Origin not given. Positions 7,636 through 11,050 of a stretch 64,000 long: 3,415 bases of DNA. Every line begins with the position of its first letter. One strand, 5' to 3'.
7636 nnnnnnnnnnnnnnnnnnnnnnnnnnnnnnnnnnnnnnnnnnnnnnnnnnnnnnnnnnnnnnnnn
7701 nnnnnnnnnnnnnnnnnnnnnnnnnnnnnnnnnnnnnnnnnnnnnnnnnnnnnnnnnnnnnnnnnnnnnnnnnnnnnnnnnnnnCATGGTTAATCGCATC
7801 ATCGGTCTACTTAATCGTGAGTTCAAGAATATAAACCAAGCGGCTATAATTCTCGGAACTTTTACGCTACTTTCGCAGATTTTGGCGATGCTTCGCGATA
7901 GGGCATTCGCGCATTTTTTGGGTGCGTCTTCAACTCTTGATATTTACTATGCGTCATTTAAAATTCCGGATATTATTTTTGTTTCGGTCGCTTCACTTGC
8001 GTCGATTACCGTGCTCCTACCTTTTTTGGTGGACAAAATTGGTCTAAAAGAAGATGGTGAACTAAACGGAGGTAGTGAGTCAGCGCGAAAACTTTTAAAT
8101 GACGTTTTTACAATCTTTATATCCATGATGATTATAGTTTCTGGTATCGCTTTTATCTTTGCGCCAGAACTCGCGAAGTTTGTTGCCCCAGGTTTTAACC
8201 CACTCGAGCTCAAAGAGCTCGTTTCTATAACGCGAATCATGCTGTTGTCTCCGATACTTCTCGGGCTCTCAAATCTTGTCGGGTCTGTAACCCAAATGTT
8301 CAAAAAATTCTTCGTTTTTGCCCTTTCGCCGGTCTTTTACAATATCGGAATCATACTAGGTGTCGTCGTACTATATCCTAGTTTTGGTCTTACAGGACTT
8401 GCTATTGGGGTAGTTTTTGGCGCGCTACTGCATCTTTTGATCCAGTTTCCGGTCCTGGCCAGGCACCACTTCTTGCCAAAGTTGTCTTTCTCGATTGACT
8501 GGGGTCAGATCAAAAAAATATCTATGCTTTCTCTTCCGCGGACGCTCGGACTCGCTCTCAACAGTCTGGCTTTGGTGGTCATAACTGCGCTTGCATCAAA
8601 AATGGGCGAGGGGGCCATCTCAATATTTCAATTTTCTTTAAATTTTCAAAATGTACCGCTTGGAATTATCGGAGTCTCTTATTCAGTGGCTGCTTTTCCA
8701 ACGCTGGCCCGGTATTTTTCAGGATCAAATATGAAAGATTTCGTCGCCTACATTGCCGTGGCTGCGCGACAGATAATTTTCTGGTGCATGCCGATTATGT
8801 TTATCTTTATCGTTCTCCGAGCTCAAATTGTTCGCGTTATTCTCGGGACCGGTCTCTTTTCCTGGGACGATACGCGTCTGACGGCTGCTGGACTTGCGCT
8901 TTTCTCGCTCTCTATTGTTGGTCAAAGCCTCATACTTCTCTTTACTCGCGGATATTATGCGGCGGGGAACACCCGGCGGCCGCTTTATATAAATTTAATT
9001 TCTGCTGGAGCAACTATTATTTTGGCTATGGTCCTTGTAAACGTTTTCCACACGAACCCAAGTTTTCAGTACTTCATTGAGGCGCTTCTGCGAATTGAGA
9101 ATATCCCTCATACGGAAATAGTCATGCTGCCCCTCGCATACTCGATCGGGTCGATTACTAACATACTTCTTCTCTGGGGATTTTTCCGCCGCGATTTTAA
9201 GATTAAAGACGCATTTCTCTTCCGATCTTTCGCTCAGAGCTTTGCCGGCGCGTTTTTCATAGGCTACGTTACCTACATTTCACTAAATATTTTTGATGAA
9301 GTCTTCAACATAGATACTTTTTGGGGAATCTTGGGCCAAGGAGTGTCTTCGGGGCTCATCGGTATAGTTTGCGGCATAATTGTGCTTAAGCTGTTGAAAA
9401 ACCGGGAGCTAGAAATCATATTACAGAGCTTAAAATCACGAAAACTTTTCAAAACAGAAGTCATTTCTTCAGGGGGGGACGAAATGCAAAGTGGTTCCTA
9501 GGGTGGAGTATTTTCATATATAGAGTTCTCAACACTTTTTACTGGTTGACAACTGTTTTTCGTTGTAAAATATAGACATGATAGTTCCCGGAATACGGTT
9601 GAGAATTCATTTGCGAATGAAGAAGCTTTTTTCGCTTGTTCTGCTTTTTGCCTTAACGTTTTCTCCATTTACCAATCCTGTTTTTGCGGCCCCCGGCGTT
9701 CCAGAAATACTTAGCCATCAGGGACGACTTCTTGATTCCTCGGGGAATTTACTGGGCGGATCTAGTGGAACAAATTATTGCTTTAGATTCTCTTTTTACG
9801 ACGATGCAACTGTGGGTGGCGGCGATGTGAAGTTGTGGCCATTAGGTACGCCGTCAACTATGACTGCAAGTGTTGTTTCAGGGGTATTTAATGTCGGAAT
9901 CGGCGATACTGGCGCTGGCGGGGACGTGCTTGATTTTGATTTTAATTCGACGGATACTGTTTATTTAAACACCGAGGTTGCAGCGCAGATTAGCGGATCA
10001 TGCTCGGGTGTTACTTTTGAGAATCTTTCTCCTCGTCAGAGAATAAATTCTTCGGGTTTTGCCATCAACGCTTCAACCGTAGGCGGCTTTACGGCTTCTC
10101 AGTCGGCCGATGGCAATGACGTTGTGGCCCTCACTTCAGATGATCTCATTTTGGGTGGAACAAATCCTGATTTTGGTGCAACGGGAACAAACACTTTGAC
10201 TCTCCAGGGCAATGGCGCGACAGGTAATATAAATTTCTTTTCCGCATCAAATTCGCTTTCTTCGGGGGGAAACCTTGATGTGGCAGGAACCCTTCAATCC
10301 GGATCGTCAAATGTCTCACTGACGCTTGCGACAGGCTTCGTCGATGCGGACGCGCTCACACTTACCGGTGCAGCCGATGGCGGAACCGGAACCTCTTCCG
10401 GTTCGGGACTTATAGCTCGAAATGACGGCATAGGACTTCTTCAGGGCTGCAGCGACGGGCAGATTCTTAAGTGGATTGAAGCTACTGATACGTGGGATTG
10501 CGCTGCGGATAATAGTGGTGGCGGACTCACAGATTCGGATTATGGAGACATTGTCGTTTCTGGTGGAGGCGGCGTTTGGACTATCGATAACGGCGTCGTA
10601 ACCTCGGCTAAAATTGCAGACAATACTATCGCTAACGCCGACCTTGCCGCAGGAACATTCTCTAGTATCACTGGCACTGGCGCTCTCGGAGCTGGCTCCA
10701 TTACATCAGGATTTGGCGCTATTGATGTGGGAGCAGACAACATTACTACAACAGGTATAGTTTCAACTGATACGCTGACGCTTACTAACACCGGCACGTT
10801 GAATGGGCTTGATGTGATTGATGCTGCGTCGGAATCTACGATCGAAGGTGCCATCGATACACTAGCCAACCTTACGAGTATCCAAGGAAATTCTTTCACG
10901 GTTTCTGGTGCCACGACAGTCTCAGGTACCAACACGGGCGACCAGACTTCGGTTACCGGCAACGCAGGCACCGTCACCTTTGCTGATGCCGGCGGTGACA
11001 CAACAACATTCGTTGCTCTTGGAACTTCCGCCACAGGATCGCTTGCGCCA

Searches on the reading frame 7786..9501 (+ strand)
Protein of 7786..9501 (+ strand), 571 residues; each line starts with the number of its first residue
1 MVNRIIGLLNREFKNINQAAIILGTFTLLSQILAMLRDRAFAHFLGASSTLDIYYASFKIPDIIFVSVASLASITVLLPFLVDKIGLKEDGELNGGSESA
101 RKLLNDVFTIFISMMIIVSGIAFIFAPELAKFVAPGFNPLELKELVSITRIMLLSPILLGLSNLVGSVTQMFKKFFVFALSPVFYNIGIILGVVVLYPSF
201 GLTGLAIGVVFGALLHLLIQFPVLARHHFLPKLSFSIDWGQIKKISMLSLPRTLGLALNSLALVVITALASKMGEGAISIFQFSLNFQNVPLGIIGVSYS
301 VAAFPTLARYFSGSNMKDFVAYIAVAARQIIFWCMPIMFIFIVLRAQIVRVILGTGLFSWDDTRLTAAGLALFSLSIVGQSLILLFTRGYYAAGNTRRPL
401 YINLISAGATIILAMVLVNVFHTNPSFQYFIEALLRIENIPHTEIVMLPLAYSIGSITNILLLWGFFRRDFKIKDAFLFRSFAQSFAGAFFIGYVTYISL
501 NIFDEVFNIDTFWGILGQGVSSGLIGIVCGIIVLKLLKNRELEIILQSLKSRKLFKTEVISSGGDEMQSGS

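Call 27: search_protein_families(library=pfam, proteins=[window:7786-9501:+], max_evalue=0.001)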
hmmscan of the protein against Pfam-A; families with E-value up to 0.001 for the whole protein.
window:7786-9501:+ (571 aa): 2 families
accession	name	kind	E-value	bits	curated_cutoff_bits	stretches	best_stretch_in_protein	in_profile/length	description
PF03023.19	MurJ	-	1.3e-69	235.5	27.4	1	41-505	1-438/451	Lipid II flippase MurJ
PF01554.23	MatE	-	4.6e-05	23.6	24.9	1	253-415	3-160/161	MatE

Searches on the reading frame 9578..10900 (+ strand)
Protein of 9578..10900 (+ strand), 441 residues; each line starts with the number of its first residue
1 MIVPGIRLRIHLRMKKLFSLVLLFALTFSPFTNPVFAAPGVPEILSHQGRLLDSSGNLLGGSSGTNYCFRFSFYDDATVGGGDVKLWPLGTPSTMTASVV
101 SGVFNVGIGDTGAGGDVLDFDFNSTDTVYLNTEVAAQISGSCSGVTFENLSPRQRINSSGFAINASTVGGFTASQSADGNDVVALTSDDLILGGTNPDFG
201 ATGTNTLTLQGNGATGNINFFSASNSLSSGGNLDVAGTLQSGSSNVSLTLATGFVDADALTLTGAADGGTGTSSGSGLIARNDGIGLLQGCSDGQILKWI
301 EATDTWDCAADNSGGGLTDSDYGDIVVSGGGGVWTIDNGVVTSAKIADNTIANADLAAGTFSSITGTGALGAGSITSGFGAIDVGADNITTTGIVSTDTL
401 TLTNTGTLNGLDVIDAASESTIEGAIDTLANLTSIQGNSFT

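Call 59: search_solved_structures(query=window:9578-10900:+, max_evalue=10, show_alignments=1)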
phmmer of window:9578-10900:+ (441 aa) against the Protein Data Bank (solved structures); distinct sequences matched with E-value up to 10: 0.
